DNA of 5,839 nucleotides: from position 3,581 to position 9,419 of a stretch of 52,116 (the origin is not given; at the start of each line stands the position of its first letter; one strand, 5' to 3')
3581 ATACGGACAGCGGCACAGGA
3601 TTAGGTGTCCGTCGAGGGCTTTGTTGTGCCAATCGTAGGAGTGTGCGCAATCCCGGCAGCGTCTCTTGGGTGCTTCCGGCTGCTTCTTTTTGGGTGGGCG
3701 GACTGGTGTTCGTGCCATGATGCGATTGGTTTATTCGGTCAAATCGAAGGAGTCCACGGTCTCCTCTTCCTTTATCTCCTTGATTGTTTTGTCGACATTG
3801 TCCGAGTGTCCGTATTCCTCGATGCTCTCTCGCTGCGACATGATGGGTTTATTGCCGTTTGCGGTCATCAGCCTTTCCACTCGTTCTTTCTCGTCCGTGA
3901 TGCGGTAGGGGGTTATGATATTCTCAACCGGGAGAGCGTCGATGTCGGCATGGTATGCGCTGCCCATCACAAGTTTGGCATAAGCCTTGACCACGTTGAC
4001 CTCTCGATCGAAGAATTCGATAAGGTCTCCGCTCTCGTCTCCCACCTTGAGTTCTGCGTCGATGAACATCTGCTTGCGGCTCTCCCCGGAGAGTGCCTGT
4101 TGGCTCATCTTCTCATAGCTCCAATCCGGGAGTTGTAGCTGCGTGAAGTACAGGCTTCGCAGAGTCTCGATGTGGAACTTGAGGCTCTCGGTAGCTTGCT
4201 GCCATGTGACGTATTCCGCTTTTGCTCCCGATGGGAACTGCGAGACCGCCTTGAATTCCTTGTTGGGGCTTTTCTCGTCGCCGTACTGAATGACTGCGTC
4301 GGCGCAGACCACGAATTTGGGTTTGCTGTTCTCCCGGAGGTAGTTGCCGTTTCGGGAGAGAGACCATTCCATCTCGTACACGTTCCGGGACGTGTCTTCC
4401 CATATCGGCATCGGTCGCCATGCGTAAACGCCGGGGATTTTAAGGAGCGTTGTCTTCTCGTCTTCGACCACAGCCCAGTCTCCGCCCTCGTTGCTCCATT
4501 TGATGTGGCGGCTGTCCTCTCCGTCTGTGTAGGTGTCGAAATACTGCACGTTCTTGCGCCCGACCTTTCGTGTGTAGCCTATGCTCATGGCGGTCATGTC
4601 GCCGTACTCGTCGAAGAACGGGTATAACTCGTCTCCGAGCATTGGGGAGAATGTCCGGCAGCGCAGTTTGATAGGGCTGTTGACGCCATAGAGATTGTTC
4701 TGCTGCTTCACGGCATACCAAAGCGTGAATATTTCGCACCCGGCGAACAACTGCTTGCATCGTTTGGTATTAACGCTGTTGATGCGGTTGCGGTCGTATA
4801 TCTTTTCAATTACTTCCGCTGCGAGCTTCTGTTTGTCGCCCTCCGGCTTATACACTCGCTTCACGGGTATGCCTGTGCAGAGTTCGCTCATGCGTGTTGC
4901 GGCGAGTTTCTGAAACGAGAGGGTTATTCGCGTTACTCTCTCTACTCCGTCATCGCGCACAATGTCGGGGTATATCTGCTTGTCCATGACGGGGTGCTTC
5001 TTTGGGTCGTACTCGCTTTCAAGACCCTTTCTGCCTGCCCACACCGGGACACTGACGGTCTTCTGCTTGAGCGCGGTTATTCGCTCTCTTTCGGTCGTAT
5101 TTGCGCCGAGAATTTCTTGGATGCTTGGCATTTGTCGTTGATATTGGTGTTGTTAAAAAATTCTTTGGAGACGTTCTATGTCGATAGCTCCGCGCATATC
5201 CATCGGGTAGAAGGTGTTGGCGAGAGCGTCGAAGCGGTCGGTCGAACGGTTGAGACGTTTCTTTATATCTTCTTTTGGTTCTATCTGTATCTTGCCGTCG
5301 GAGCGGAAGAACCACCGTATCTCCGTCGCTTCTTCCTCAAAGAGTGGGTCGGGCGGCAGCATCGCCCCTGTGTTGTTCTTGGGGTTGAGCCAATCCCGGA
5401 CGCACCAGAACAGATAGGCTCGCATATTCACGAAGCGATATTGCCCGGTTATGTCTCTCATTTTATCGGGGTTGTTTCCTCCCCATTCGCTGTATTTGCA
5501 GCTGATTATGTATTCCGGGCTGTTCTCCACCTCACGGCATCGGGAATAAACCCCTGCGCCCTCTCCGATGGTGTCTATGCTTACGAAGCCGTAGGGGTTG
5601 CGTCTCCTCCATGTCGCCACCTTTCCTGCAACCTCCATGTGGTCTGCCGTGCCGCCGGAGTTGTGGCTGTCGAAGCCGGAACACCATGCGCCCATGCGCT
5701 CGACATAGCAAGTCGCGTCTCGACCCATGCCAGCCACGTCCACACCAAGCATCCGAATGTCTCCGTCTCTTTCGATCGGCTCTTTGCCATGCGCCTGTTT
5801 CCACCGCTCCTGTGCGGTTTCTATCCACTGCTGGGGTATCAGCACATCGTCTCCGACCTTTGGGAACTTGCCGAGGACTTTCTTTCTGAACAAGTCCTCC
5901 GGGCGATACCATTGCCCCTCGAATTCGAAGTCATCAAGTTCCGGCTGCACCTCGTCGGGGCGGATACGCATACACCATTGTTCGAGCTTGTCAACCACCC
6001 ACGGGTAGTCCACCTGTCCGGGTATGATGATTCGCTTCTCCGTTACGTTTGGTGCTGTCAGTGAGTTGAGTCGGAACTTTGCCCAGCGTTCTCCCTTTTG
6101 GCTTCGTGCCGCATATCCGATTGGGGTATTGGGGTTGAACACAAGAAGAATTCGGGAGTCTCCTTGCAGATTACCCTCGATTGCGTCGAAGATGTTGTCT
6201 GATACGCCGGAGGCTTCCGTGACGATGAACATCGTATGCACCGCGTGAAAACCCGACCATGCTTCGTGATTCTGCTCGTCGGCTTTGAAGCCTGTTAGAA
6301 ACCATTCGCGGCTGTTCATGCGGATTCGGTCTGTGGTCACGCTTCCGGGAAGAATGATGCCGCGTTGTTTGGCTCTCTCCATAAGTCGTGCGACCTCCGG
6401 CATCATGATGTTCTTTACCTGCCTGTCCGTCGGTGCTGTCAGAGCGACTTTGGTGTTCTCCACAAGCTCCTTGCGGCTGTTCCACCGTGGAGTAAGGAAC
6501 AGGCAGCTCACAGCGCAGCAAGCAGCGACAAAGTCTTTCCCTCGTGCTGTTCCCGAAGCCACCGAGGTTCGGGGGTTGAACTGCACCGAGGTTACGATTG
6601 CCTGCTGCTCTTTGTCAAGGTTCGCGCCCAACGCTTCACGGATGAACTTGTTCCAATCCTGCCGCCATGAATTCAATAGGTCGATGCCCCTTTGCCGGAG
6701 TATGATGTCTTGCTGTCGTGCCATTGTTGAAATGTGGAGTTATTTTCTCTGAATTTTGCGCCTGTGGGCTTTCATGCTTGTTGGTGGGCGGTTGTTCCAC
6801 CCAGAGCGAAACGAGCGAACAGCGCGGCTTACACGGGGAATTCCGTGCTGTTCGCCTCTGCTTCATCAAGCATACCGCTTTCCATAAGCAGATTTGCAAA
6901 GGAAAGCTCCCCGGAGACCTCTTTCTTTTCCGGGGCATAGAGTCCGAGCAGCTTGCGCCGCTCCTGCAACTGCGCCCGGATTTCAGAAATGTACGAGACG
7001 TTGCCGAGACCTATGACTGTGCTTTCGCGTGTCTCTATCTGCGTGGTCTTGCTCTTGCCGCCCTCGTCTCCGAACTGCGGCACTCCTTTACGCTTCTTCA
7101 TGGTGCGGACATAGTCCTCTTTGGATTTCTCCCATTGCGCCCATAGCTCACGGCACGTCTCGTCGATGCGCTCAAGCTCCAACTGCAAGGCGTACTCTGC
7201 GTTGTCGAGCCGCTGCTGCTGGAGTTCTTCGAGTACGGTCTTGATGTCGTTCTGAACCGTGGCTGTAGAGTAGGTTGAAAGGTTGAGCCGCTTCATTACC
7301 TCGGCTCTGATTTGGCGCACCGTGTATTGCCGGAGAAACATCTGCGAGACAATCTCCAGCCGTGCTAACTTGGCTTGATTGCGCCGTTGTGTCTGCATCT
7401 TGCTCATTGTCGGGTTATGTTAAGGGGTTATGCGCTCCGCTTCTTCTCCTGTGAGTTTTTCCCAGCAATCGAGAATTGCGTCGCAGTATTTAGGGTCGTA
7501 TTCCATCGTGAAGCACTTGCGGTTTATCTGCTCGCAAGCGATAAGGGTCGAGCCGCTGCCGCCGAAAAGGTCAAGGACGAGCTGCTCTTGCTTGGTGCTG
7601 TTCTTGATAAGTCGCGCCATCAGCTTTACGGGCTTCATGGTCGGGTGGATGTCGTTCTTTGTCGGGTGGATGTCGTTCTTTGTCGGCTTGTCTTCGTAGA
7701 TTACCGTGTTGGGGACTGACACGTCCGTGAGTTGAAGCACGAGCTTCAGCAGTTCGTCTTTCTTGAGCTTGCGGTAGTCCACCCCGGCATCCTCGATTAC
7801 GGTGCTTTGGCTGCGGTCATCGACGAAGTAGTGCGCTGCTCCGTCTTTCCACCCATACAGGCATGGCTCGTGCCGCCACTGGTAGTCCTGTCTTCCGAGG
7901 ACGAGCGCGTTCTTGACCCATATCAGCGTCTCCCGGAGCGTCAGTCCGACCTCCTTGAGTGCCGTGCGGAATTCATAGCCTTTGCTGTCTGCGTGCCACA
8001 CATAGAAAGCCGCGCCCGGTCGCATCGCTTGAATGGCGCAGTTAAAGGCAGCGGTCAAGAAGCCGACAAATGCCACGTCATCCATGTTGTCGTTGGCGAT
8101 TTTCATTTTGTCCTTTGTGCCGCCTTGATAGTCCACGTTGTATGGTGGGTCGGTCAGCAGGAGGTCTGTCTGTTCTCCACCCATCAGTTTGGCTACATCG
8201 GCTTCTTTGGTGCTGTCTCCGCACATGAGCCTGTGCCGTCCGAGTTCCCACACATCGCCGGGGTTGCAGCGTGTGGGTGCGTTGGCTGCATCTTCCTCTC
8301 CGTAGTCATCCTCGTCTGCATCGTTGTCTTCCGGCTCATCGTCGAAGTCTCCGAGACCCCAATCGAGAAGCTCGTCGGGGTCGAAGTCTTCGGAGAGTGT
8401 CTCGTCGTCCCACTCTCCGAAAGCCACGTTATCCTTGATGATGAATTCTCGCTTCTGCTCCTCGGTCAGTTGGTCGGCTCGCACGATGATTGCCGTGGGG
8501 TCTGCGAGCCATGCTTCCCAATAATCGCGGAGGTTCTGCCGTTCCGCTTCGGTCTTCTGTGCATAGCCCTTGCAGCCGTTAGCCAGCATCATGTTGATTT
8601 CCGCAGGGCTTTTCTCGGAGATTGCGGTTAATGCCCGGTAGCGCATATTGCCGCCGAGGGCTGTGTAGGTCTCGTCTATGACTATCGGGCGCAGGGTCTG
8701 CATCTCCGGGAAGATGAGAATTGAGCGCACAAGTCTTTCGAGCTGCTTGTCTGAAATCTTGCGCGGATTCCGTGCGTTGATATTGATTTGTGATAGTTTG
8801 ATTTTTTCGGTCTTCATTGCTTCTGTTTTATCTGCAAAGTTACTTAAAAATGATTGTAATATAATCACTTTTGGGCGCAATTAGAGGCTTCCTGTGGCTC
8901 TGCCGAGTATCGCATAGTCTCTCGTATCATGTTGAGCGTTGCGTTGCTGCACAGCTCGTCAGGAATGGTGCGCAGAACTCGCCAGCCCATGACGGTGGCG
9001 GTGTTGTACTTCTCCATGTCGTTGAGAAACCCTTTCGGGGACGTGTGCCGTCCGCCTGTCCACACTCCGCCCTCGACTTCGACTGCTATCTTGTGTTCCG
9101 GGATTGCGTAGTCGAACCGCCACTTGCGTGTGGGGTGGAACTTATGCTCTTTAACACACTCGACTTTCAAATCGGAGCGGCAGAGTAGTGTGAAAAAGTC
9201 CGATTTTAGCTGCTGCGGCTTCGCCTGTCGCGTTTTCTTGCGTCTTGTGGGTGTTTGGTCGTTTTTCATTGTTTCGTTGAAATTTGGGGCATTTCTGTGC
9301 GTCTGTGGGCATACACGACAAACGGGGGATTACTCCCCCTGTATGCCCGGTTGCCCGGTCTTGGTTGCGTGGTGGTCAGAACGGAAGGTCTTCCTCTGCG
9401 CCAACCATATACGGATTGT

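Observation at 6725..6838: A roughly 110-nt conserved, apparently structured leader element present four times, always oriented leftward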

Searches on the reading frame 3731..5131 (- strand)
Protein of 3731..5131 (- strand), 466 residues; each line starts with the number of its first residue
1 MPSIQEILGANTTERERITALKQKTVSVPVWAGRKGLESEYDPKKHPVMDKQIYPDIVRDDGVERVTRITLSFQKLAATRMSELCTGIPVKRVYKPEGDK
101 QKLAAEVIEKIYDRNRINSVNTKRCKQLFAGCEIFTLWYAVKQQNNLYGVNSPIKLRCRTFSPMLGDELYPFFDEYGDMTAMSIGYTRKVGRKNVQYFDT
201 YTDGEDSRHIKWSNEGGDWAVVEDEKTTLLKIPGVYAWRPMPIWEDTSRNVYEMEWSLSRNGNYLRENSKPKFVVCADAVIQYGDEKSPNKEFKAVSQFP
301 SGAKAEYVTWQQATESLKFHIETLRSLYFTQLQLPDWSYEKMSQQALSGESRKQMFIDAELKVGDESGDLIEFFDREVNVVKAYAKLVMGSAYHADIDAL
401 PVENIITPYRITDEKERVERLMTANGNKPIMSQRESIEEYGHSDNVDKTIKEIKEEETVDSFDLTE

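Call 20: search_protein_families(library=pfam, proteins=[window:3731-5131:-], max_evalue=0.001)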
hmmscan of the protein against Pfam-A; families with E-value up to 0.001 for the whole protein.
window:3731-5131:- (466 aa): 1 family
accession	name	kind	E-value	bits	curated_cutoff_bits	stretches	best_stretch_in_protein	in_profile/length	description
PF05133.19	SPP1_portal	-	5.1e-24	85.5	25.5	1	44-457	25-410/416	Phage portal protein, SPP1 Gp6-like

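Call 48: find_related_loci(query=window:3731-5131:-, collection=genome_contigs, flank=10000)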
Query window:3731-5131:- (466 aa) in genome_contigs; peptide patterns used: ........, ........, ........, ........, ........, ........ (x = any residue, [..] = any of these).
229 stretches matched a pattern; 36 encode a relative of the query (tblastn E <= 1e-3); 35 distinct loci.
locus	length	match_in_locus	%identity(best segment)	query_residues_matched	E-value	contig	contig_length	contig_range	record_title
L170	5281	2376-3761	84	5-466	0e+0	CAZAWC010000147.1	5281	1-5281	MAG TPA_asm: uncultured Staphylococcus sp. isolate SRP199465_co2_546 genome assembly, contig: NODE_47094_length_5281_cov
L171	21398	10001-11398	83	1-466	0e+0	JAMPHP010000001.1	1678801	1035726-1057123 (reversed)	MAG: Muribaculaceae bacterium isolate NALB_7961_14 Scaffold_#1__SCF_001__1677211_bp, whole genome shotgun sequence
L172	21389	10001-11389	79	1-466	0e+0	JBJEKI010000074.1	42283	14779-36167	MAG: Lepagella sp. isolate PUUB37_bin.023 NODE_391_length_42283_cov_19.184712, whole genome shotgun sequence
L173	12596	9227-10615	78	1-466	0e+0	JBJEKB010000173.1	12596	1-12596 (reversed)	MAG: Muribaculaceae bacterium isolate PUUB38_bin.027 NODE_3500_length_12596_cov_5.692608, whole genome shotgun sequence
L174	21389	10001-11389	79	1-466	0e+0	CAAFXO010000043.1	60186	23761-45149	MAG TPA_asm: Bacteroidales bacterium, isolate HGM05248, WGS project CAAFXO010000000 data, contig: SRS475647_77_k119_2645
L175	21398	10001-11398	77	1-466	0e+0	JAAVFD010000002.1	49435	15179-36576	MAG: Barnesiella sp. isolate Mgla_MAG_9-bin_44 c_000000023371, whole genome shotgun sequence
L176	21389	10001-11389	74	1-466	0e+0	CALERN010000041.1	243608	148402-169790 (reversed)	MAG TPA_asm: uncultured Porphyromonadaceae bacterium isolate SRR1747065_bin.143_CONCOCT_v1.1_MAG genome assembly, contig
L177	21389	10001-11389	74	1-466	0e+0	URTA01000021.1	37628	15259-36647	uncultured Porphyromonadaceae bacterium isolate UMGS1318 genome assembly, contig: NODE_208_length_37628_cov_4.890400, wh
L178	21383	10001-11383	69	3-466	0e+0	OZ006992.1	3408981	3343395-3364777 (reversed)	MAG: uncultured Prevotella sp. isolate metabat2_pooled_hifiasm.683 MAG genome assembly, chromosome: 1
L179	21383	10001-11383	67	3-466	0e+0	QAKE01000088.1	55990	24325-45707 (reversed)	MAG: Bacillota bacterium isolate CIM:MAG 1059 contig_23595, whole genome shotgun sequence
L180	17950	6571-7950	67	3-465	0e+0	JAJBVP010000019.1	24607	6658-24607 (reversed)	MAG: Bacteroidales bacterium isolate U_127163 U_127163=NODE_146_length_24607_cov_27.129684, whole genome shotgun sequenc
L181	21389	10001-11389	66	3-466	0e+0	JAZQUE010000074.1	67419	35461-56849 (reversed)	MAG: Eubacteriales bacterium isolate T1900045181_TC20190177.MAGScoT_cleanbin_000067 SGB_5244_k141_2560332, whole genome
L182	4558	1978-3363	65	3-465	0e+0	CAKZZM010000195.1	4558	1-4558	MAG TPA_asm: uncultured Bacteroidales bacterium isolate ERR1278072_bin.1_CONCOCT_v1.1_MAG genome assembly, contig: ERZ84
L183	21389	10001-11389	65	3-466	0e+0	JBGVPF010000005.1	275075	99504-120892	MAG: Alloprevotella sp. isolate fecal_MAG_194 fecal_MAG_194_contig_0005, whole genome shotgun sequence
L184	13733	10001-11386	66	3-466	0e+0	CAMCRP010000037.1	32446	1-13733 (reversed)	MAG: uncultured Ruminococcus sp. isolate SRR17382099_bin.44_metaWRAP_v1.3_MAG genome assembly, contig: ERZ10544625.846,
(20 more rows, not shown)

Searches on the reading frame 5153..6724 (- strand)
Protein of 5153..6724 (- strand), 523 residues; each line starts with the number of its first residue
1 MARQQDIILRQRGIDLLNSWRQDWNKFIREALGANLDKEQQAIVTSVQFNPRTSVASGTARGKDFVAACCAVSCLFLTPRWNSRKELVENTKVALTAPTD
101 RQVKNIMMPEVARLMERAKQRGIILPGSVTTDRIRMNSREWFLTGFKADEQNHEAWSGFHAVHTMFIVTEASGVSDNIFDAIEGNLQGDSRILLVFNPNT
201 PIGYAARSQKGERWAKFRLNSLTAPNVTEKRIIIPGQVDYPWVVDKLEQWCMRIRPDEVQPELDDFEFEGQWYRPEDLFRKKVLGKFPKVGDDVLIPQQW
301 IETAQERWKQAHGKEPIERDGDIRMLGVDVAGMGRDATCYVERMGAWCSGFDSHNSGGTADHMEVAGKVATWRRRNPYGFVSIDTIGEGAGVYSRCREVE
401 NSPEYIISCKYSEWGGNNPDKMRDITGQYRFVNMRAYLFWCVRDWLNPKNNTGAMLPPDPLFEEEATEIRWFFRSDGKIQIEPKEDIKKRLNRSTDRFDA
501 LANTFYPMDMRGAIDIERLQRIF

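Call 17: search_protein_families(library=pfam, proteins=[window:5153-6724:-], max_evalue=0.01)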
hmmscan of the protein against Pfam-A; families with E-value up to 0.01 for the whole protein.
window:5153-6724:- (523 aa): 0 families

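Call 18: search_protein_families(library=phrogs, proteins=[window:5153-6724:-], max_evalue=0.001)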
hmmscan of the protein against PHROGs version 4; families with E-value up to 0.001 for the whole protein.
window:5153-6724:- (523 aa): 1 family
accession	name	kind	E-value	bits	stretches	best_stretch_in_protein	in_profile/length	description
phrog_5902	-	unknown function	2.5e-28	100.4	1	11-232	9-235/359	-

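Call 23: find_related_loci(query=window:5153-6724:-, collection=viral_contigs, flank=1500)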
Query window:5153-6724:- (523 aa) in viral_contigs; peptide patterns used: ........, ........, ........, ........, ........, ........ (x = any residue, [..] = any of these).
86 stretches matched a pattern; 86 encode a relative of the query (tblastn E <= 1e-3); the best 80 are kept; 80 distinct loci.
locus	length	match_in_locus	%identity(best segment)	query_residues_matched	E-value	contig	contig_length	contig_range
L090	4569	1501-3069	99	1-523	0e+0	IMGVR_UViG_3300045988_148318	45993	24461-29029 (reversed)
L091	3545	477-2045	87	1-523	0e+0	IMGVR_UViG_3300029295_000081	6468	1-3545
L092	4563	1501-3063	86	1-522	0e+0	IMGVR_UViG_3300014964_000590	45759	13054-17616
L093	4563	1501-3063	80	1-522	0e+0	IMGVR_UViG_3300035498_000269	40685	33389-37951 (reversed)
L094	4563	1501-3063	80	1-522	0e+0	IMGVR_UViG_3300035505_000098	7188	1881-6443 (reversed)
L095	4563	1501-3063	80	1-522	0e+0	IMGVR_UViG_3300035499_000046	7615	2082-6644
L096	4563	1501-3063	80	1-522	0e+0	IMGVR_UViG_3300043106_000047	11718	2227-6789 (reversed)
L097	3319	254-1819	79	1-522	0e+0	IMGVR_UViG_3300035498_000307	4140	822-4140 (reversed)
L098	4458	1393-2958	78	1-522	0e+0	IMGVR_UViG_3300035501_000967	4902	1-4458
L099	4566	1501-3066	79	1-522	0e+0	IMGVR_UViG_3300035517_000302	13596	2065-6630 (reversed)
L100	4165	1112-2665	77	1-522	0e+0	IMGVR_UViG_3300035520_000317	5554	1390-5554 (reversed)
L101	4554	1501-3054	77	1-522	0e+0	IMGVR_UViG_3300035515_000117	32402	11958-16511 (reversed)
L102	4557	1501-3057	70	3-523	0e+0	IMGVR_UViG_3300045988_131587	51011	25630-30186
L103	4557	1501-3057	70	3-523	0e+0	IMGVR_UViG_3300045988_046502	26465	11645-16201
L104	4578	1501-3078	68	1-523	0e+0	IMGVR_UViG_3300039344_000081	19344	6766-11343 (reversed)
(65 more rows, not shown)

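Call 26: search_dna_similar(query=window:5153-6724:-, collection=phages, mode=protein, max_rows=25)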
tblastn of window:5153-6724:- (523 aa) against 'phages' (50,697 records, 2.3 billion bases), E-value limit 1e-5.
Records with a match: 434; places in all: 438; records where one place covers at least 80% of the query: 129.
Best place of each record, by identity: <60% 434.
By first word of the organism name: Salinibacter 184; Microbacterium 33; Escherichia 33; Arthrobacter 29; Streptomyces 22; Clostridium 18; Xanthomonas 15; Pseudomonas 11; Caudoviricetes 10; Salmonella 8; and 33 more.
By host as written in the record: Salinibacter ruber M8 184; - 39; Arthrobacter sp. ATCC 21022 26; Escherichia coli 14; Streptomyces griseus ATCC 10137 10; Microbacterium foliorum NRRL B-24224 SEA 9; Microbacterium foliorum NRRL B-24224 8; Microbacterium paraoxydans NRRL B-14843 7; and 75 more.
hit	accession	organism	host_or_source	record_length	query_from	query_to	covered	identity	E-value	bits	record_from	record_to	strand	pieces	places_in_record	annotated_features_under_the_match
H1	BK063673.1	Caudoviricetes sp. vir525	Methanosarcinales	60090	27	507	92%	29.7%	4e-47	182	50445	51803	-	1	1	terminase large subunit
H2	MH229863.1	Streptomyces phage JackieB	Streptomyces griseus ATCC 10137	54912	21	506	93%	29.2%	3e-35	146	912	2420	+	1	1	5: terminase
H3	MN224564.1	Streptomyces phage Araceli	Streptomyces griseus ATCC 10137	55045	21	506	93%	29.2%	3e-35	146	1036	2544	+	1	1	6: terminase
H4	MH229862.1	Streptomyces phage Henoccus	Streptomyces griseus ATCC 10137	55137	21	506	93%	29.2%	3e-35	146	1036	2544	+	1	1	6: terminase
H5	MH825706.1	Streptomyces phage Microdon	Streptomyces scabiei RL-34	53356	9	506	95%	28.5%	3e-38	155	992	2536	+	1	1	6: terminase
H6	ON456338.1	Streptomyces phage Stuff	Streptomyces griseus ATCC 10137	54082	9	506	95%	28.5%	3e-38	155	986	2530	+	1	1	6: terminase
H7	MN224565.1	Streptomyces phage Intolerant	Streptomyces griseus ATCC 10137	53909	9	506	95%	28.5%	3e-38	155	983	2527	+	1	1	6: terminase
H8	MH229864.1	Streptomyces phage UNTPL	Streptomyces griseus ATCC 10137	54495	9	506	95%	28.5%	3e-38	155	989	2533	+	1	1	6: terminase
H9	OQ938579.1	Streptomyces phage Bogota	Streptomyces griseus ATCC 10137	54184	9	506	95%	28.5%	4e-38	155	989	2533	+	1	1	6: terminase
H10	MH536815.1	Streptomyces phage Crosby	Streptomyces griseus ATCC 10137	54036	9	506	95%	28.5%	5e-38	155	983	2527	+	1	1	6: terminase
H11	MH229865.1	Streptomyces phage LazerLemon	Streptomyces griseus ATCC 10137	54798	20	506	93%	28.6%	1e-37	154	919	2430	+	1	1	5: terminase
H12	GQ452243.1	Enterococcus phage phiEf11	Enterococcus faecalis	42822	27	515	93%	27.4%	6e-29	127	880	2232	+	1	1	putative phage terminase B protein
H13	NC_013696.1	Enterococcus phage phiEf11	Enterococcus faecalis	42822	27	515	93%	27.4%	6e-29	127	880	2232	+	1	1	DEAD/DEAH box helicase family protein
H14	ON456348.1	Streptomyces phage Marky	Streptomyces griseus ATCC 10137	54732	21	506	93%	27.5%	2e-34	144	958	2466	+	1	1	6: terminase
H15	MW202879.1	Caudoviricetes sp.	Manatee Spring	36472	20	505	93%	26.9%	5e-35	146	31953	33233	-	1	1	terminase large subunit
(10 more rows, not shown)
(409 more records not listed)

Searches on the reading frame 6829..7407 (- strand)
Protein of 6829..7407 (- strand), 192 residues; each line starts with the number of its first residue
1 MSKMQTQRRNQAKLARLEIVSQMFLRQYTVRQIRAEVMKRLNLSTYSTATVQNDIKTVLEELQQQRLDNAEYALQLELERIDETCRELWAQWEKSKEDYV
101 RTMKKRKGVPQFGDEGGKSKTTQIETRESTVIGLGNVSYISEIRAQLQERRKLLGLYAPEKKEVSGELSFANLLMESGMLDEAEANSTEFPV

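Call 17: search_protein_families(library=pfam, proteins=[window:6829-7407:-], max_evalue=0.01)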
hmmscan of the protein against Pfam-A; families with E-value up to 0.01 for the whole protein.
window:6829-7407:- (192 aa): 0 families

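Call 18: search_protein_families(library=phrogs, proteins=[window:6829-7407:-], max_evalue=0.001)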
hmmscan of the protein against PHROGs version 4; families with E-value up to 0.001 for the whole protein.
window:6829-7407:- (192 aa): 1 family
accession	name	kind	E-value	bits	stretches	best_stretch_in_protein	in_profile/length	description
phrog_645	-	DNA, RNA and nucleotide metabolism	2e-20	74.7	1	2-168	12-132/196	Rnase E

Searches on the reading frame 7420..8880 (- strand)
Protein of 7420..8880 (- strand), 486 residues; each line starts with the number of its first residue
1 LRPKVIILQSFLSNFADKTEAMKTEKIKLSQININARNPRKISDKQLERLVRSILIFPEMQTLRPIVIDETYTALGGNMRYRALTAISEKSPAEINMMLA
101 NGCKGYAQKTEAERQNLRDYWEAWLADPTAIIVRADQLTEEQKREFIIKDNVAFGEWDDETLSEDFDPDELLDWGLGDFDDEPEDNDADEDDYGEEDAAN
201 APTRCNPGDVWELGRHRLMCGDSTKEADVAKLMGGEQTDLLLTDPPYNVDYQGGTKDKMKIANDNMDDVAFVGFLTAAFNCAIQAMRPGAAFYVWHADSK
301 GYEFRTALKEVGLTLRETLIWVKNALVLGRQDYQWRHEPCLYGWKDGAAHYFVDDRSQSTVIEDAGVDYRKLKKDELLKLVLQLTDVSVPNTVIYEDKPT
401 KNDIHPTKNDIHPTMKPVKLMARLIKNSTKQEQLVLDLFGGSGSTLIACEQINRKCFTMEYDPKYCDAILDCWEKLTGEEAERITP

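Call 17: search_protein_families(library=pfam, proteins=[window:7420-8880:-], max_evalue=0.01)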
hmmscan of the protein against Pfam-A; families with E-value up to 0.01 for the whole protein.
window:7420-8880:- (486 aa): 3 families
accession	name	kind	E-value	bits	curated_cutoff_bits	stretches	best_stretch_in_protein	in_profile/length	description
PF01555.25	N6_N4_Mtase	-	3.5e-31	109.3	26.7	1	239-469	2-219/221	DNA methylase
PF03602.21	Cons_hypoth95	-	0.0002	21.5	24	0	408-479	18-90/182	Conserved hypothetical protein 95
PF02195.25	ParB_N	-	0.0028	18.1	26.3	1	25-87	4-68/95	ParB N-terminal domain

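Call 18: search_protein_families(library=phrogs, proteins=[window:7420-8880:-], max_evalue=0.001)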
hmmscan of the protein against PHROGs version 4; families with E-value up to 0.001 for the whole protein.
window:7420-8880:- (486 aa): 13 families
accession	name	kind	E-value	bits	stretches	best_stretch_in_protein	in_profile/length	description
phrog_498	-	other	2.3e-134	450.3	1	17-481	28-428/633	DNA methyltransferase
phrog_67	-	other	2.7e-42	146.8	1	25-479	27-349/743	DNA methyltransferase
phrog_3008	-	other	1.6e-25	90.8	1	408-481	146-219/244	DNA methyltransferase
phrog_23085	-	unknown function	2.8e-24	86.3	1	411-482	43-114/138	-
phrog_620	-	DNA, RNA and nucleotide metabolism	3.1e-21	77.4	1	18-199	3-146/217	ParB-like partition protein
phrog_8071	-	DNA, RNA and nucleotide metabolism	6e-20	72.8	2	132-265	74-221/389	ParB-like partition protein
phrog_18293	-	other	2.9e-15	57.3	1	406-467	40-101/119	methyltransferase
phrog_940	-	DNA, RNA and nucleotide metabolism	3.8e-11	43.8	1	20-90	2-69/388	nuclease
phrog_17622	-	unknown function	5.2e-10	40.1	1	139-190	95-145/222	-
phrog_6952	-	other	7.9e-09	36.6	1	387-462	94-164/181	DNA methyltransferase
phrog_23148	-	unknown function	8.2e-09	36.7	1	407-471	80-144/165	-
phrog_8769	-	other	1.4e-08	35.5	1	426-471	6-51/71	methyltransferase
phrog_9353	-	unknown function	1.4e-07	32.7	1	18-80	5-65/245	-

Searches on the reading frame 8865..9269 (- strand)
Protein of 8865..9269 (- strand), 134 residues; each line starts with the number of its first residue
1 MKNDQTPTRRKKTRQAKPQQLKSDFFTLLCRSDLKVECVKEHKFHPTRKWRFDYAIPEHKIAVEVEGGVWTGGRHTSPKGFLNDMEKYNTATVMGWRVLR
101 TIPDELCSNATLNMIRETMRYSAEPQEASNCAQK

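Call 50: search_protein_families(library=phrogs, proteins=[window:8865-9269:-], max_evalue=0.001)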
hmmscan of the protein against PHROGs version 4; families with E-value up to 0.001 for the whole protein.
window:8865-9269:- (134 aa): 2 families
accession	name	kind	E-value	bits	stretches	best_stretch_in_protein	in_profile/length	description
phrog_503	-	unknown function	1.8e-40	139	1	5-124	17-135/144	-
phrog_12476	-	unknown function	2.4e-16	60.4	1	50-119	2-71/85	-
